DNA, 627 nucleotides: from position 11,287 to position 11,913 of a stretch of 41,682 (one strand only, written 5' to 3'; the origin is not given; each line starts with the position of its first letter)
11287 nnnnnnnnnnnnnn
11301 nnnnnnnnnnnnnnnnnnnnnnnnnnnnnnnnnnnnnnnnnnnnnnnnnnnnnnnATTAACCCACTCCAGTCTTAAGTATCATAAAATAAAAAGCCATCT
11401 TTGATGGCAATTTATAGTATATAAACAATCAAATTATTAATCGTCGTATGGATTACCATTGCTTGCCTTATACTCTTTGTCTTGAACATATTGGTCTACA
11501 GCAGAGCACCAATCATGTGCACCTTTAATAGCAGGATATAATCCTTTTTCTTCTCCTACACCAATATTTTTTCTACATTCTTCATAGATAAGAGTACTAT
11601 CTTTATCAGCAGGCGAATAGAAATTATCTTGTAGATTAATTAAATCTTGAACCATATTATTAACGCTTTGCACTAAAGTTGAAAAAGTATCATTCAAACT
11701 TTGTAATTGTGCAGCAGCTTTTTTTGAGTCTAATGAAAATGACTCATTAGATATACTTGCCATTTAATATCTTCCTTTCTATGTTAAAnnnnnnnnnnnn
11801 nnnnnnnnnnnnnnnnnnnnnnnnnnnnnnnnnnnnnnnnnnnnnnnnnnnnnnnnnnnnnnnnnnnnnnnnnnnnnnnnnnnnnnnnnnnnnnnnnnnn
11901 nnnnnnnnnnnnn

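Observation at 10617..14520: Operon of unrecognisable small helical proteins next to essC defines two paralogous families (A and B) that are also fused to larger proteins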

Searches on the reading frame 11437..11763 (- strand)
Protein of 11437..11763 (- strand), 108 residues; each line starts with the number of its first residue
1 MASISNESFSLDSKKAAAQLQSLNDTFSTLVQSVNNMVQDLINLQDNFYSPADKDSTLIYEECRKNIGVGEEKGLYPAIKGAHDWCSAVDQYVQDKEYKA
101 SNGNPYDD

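Call 4: search_protein_families(library=pfam, proteins=[window:11437-11763:-], max_evalue=1)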
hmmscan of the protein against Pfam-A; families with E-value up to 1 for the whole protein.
window:11437-11763:- (108 aa): 1 family
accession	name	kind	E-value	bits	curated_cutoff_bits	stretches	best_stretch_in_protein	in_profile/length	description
PF01441.24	Lipoprotein_6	-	0.18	12.2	27.8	1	12-43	131-162/170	Lipoprotein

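Call 13: search_protein_families(library=ncbifam, proteins=[window:11437-11763:-], max_evalue=1)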
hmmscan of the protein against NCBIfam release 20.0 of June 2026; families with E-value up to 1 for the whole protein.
window:11437-11763:- (108 aa): 1 family
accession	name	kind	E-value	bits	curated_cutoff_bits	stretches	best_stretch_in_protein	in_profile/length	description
NF002337.0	PRK01294.1-5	equivalog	0.011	15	340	1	11-63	92-143/286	lipase secretion chaperone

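Call 15: find_homologous_proteins(query=window:11437-11763:-, max_evalue=0.001)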
Query window:11437-11763:- (108 aa): 6 proteins with E <= 0.001 among 9 candidates.
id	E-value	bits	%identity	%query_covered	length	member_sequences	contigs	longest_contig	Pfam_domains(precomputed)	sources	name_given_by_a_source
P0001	2.6e-65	235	100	100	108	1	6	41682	-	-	-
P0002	3.3e-50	186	77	98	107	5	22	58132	-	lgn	-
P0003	5.1e-49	182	79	96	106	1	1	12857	-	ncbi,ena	-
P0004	8.4e-45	169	71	98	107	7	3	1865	-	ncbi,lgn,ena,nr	ncbi:MAG: hypothetical protein K2G03_05020 [Bacilli bacterium]|nr:hypothetical protein [Bacilli bact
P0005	9.7e-40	153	65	99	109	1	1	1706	-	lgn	-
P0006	1.4e-32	130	57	98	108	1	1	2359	-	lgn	-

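Call 17: find_encoding_contigs(protein=P0002, flank=10000, max_places=4)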
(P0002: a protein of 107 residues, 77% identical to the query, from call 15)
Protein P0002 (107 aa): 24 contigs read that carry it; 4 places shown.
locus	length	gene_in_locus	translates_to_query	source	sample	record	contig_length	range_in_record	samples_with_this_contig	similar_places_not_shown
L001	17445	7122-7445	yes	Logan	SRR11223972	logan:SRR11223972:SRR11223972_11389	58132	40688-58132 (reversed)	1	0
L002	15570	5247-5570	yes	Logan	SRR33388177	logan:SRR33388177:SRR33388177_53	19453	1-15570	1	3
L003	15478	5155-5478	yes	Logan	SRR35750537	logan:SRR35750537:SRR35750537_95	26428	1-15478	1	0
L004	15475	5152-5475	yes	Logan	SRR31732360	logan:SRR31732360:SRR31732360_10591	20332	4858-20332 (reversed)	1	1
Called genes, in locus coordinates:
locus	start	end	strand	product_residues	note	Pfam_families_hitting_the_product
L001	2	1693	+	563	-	?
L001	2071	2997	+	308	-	PF18936:DUF5684 (weak)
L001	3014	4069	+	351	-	-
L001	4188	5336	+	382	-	-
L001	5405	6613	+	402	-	-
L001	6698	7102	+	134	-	-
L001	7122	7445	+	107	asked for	-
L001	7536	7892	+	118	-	-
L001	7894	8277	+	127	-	-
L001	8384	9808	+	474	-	-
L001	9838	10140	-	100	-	-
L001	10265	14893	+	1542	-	PF00498:FHA (faint), PF01580:FtsK_SpoIIIE, PF13401:AAA_22 (faint), PF01580:FtsK_SpoIIIE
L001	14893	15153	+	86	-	-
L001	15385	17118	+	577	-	PF00664:ABC_membrane, PF02463:SMC_N, PF00005:ABC_tran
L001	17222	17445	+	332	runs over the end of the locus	-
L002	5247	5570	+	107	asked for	-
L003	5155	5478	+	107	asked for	-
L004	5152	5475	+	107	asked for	-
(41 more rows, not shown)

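Call 18: find_encoding_contigs(protein=P0003, flank=10000, max_places=3)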
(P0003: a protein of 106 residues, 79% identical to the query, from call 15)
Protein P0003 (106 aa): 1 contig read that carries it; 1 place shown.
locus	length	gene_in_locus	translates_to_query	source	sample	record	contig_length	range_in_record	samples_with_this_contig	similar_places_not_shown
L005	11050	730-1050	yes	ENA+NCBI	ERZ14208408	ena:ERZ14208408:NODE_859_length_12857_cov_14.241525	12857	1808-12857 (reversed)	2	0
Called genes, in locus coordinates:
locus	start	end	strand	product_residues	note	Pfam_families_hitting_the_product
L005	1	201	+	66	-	?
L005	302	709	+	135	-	-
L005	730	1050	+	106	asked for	-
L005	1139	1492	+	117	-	-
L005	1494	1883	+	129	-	-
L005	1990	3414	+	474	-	-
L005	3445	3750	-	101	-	-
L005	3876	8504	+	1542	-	PF13401:AAA_22 (faint), PF01580:FtsK_SpoIIIE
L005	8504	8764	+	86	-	-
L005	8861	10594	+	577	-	PF00664:ABC_membrane, PF02463:SMC_N, PF00005:ABC_tran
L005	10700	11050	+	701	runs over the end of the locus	PF01751:Toprim, PF01131:Topoisom_bac, PF13342:Toprim_Crpt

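Call 26: search_solved_structures(query=A2, max_evalue=10, show_alignments=2)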
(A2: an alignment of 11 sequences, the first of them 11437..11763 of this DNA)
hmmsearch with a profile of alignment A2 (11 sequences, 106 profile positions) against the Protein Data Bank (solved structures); distinct sequences matched with E-value up to 10: 28.
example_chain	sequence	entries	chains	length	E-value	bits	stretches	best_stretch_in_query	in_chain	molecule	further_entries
5wjb_A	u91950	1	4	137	0.062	16.5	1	14-64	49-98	Capsid assembly scaffolding protein,Myosin-7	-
5mqf_K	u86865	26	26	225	0.2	14.9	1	13-64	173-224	Pre-mRNA-splicing factor SPF27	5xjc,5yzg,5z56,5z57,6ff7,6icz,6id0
6kos_A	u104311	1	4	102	0.23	14.7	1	16-48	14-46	SUWA (Super WA20)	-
3vjf_A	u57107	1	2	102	0.24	14.6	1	22-97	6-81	WA20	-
1hx1_B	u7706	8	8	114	0.27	14.4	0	17-47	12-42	BAG family molecular chaperone regulator 1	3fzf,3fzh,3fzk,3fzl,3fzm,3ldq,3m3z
7c7y_A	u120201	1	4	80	0.3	14.3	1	16-77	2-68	Uncharacterized protein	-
9heu_x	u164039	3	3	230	0.3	14.3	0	31-95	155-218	BAG family molecular chaperone regulator 1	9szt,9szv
5aqf_B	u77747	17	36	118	0.3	14.3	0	17-47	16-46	BAG FAMILY MOLECULAR CHAPERONE REGULATOR 1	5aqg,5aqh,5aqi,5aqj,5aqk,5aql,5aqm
6ymx_Q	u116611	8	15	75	0.32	14.2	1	35-74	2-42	Cytochrome b-c1 complex subunit 6, mitochondrial | QCR6 isoform 1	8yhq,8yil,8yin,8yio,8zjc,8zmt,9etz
8qox_B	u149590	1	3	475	0.35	14.1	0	15-48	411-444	Conserved membrane protein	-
1ezv_H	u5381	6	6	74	0.51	13.6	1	36-74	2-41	UBIQUINOL-CYTOCHROME C REDUCTASE COMPLEX 17 KD PROTEIN | Ubiquinol-cytochrome C reductase complex 17 kDa protein | Cytochrome b-c1 complex subunit 6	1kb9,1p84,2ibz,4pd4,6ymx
1i6z_A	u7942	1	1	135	0.54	13.5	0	17-48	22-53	BAG-FAMILY MOLECULAR CHAPERONE REGULATOR-1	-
4lct_A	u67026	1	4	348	0.59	13.4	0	80-101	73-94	COP9 signalosome complex subunit 1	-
1kyo_F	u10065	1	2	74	0.74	13.1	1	37-74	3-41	UBIQUINOL-CYTOCHROME C REDUCTASE COMPLEX 17 KD PROTEIN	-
1k8g_A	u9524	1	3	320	0.82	12.9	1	8-101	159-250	Telomere-Binding Protein alpha Subunit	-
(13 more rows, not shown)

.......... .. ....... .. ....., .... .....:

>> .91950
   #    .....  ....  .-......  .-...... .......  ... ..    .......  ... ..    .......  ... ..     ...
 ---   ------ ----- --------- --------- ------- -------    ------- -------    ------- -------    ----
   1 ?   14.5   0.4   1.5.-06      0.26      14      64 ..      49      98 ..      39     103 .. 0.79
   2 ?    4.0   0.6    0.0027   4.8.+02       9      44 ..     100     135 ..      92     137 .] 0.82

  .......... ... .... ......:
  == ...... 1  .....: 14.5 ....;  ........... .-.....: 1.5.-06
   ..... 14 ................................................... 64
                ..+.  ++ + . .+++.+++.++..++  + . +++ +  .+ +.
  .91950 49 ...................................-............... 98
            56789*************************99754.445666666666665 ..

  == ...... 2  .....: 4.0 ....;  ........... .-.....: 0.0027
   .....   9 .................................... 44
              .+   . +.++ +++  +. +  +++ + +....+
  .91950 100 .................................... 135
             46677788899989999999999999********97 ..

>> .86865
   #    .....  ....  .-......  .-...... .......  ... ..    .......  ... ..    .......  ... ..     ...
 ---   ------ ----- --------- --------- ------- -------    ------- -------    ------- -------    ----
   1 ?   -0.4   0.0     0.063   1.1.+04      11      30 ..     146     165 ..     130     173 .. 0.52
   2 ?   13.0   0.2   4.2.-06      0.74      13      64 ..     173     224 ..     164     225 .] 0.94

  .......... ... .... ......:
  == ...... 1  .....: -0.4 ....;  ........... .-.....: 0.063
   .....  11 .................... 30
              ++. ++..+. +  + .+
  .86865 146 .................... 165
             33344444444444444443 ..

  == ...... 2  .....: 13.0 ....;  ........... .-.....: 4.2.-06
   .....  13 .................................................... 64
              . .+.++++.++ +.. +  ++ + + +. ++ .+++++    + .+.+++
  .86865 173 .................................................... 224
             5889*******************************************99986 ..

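Call 46: predict_structure(alignment_id=A5)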
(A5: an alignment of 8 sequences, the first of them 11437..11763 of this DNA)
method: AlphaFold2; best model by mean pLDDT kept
length: 108 residues; sequences in the alignment: 8
mean_pLDDT: 75.9   pTM: 0.56
mean pLDDT of the five models: 75.9, 71.3, 68.6, 65.9, 58.5
residues with pLDDT >= 90: 9; 70-90: 69; 50-70: 20; < 50: 10
segments of 3 or more residues with pLDDT < 50: 1-8
pLDDT, mean of each block of 10 residues (from residue 1): 46 78 89 91 77 65 84 86 85 76 54
secondary structure, 60 per line:
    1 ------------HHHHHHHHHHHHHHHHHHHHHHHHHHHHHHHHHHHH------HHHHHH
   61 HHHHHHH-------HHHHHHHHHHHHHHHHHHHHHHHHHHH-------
elements in order: H13-48 H55-67 H75-101

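Call 49: fold_search(model_id=the predicted structure, library=pdb)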
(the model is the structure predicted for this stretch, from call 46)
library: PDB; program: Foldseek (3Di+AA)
matches with E <= 10: 222; with E <= 0.001: 0
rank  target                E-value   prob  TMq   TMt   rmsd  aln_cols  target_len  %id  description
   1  4lws_A                1.3e-01  0.99  0.62  0.66   3.9        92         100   14  EsxA : EsxB (SeMet) hetero-dimer from Thermomonospora curvata (released 2015-02-04)
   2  1xaw                  3.6e-01  0.97  0.58  0.59   3.8        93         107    8  crystal structure of the cytoplasmic distal C-terminal domain of occludin (released 2005-09-06)
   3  1wpa                  4.4e-01  0.93  0.54  0.54   4.4        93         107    8  1.5 Angstrom crystal structure of human occludin fragment 413-522 (released 2005-09-06)
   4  3ogi_B                4.4e-01  0.91  0.53  0.62   3.6        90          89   12  Crystal structure of the Mycobacterium tuberculosis H37Rv EsxOP complex (Rv2346c-Rv2347c) (released 2010-08-25)
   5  5fd7                  5.3e-01  0.99  0.70  0.62   2.2        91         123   13  X-ray Crystal Structure of ESCRT-III Snf7 core domain (conformation A) (released 2015-12-30)
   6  3g7c                  5.3e-01  0.92  0.55  0.54   4.3        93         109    8  Structure of the Phosphorylation Mimetic of Occludin C-term Tail (released 2009-05-12)
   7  4abm_C                6.8e-01  0.75  0.45  0.61   4.7        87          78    7  Crystal Structure of CHMP4B hairpin (released 2012-05-09)
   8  5fd9                  8.2e-01  0.97  0.70  0.61   2.2        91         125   13  X-ray Crystal Structure of ESCRT-III Snf7 core domain (conformation B) (released 2015-12-30)
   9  5n7k_D                8.8e-01  0.69  0.46  0.45   5.5        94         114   12  Crystal structure of the coiled-coil domain of human tricellulin (released 2017-07-12)
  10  5j45                  9.3e-01  0.95  0.65  0.63   2.2        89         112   13  Crystal structure of Shrub, fly ortholog of SNF7/CHMP4B (released 2016-07-20)
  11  9ftl_a                9.9e-01  0.96  0.69  0.45   2.2        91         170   10  Asgard ESCRT-IIIB filament structure (released 2025-04-16)
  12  9jsd                  1.1e+00  0.93  0.70  0.58   4.0        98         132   14  Cryo-EM structure of Snf7 linker extension (released 2025-10-08)
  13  9ftl_A                1.2e+00  0.96  0.70  0.47   2.1        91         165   10  Asgard ESCRT-IIIB filament structure (released 2025-04-16)
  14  3fav_C                1.2e+00  0.66  0.53  0.62   3.9        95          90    9  Structure of the CFP10-ESAT6 complex from Mycobacterium tuberculosis (released 2009-11-24)
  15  3fx7_B                1.2e+00  0.44  0.44  0.51   4.5        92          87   12  Crystal structure of hypothetical protein of HP0062 from Helicobacter pylori (released 2009-09-01)
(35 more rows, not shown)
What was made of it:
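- On WXG100 (PF06013): The top PDB match is EsxA:EsxB 4lws_A (TM 0.62/0.66, probability 0.99), but E is 0.13 and generic hairpins score alike (calls 46, 49).
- EsxOP, CFP-10/ESAT-6 and the G. thermodenitrificans and S. aureus EsxA structures are also listed (calls 46, 49). B has WXG100-like size and hairpin shape (calls 46, 49).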

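Call 57: search_protein_families(library=pfam, alignment_id=A2, max_evalue=10)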
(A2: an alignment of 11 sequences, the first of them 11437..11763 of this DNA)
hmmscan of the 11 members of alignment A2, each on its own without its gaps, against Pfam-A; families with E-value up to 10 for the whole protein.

A. member 1, window:11437-11763:- (108 aa): 1 family
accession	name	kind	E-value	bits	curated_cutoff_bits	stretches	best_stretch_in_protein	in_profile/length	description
PF01441.24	Lipoprotein_6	-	0.18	12.2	27.8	1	12-43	131-162/170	Lipoprotein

B. families by the number of members that match (of 11 scanned): 16 families
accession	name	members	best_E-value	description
PF05214.17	Baculo_p33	2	0.0092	Baculovirus P33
PF15346.11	ARGLU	1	1.2e-05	Arginine and glutamate-rich 1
PF02050.21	FliJ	1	0.0028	Flagellar FliJ protein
PF06278.16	CNDH2_N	1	0.0085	Condensin II complex subunit CAP-H2 or CNDH2, N-terminal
PF08987.15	DUF1892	1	0.056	Protein of unknown function (DUF1892)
PF19176.5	DUF5858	1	0.066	Family of unknown function (DUF5858)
PF04108.17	ATG17_like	1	0.068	Autophagy protein ATG17-like domain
PF04340.18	DUF484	1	0.084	Protein of unknown function, DUF484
PF22344.2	SIR3_C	1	0.12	Regulatory protein SIR3, C-terminal domain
PF16146.10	DUF4854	1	0.13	Domain of unknown function (DUF4854)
PF20936.3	GCIP_C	1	0.13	Grap2 and cyclin-D-interacting, C-terminal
PF01441.24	Lipoprotein_6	1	0.18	Lipoprotein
PF10266.14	Strumpellin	1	0.18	Hereditary spastic paraplegia protein strumpellin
PF15598.11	Imm61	1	0.21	Immunity protein 61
PF06098.16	Radial_spoke_3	1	0.21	Radial spoke protein 3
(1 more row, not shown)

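Call 60: find_related_loci(query=A2, collection=genome_contigs, flank=10000)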
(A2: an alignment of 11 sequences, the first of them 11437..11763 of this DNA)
Query A2 (108 aa) in genome_contigs; peptide patterns used: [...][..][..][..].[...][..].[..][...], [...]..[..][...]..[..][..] (x = any residue, [..] = any of these).
35 stretches matched a pattern; 2 encode a relative of the query (tblastn E <= 1e-3); 2 distinct loci.
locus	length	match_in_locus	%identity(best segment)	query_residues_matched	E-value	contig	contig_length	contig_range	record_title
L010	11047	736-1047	79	5-108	1e-55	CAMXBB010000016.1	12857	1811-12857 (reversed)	MAG TPA_asm: uncultured Firmicutes bacterium isolate SRR14411261_bin.7_metawrap_v1.3_MAG genome assembly, contig: NODE.8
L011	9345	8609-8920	67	6-108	6e-45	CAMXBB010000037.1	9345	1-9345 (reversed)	MAG TPA_asm: uncultured Firmicutes bacterium isolate SRR14411261_bin.7_metawrap_v1.3_MAG genome assembly, contig: NODE.1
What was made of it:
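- Tried and rejected: Only one species was found (call 60).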

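Call 88: search_solved_structures(query=A12, max_evalue=10)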
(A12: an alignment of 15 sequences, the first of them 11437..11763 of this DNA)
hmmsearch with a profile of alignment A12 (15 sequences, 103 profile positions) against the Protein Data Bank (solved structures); distinct sequences matched with E-value up to 10: 128 (the best 60 are shown).
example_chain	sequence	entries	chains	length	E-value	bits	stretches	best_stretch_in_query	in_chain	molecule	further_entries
8qae_A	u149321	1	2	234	0.00048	23.3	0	7-46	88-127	sc-apCC-6-SLLA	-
6kos_A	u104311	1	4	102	0.0091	19.2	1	9-44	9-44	SUWA (Super WA20)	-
3vjf_A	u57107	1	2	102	0.088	16.1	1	24-93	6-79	WA20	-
8qox_B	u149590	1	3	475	0.096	15.9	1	4-52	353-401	Conserved membrane protein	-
1ruy_I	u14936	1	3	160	0.11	15.8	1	9-43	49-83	hemagglutinin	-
6ml8_B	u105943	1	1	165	0.13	15.5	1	9-42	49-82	Hemagglutinin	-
8whl_F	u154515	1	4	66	0.13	15.5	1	5-38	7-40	Centromere-associated protein E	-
1ruz_I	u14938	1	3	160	0.19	15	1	9-42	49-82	hemagglutinin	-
4jug_B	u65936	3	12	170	0.2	14.9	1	9-42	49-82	Hemagglutinin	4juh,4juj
4gxu_B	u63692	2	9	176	0.23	14.7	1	9-42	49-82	Hemagglutinin HA2 chain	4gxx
7jpd_a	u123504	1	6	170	0.24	14.7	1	9-42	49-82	Hemagglutinin HA2 chain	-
3gbn_B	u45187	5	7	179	0.24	14.6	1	9-42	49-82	Hemagglutinin | Hemagglutinin, HA2 Subunit | Hemagglutinin HA2 chain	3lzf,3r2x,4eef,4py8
1rd8_B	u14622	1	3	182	0.26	14.6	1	9-42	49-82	hemagglutinin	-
5vmc_B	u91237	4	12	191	0.3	14.4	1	9-42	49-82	Hemagglutinin HA2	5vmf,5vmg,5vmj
6hjn_B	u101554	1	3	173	0.34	14.2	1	9-42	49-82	Hemagglutinin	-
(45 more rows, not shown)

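Call 90: find_related_loci(query=A2, collection=metagenome_contigs, flank=8000)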
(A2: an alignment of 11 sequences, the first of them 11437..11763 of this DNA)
Query A2 (108 aa) in metagenome_contigs; peptide patterns used: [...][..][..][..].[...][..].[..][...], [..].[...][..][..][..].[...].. (x = any residue, [..] = any of these).
148 stretches matched a pattern, but none encodes a relative of the query by tblastn (E <= 1e-3).
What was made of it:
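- Tried and rejected: The narrower alignment found nothing (call 90).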
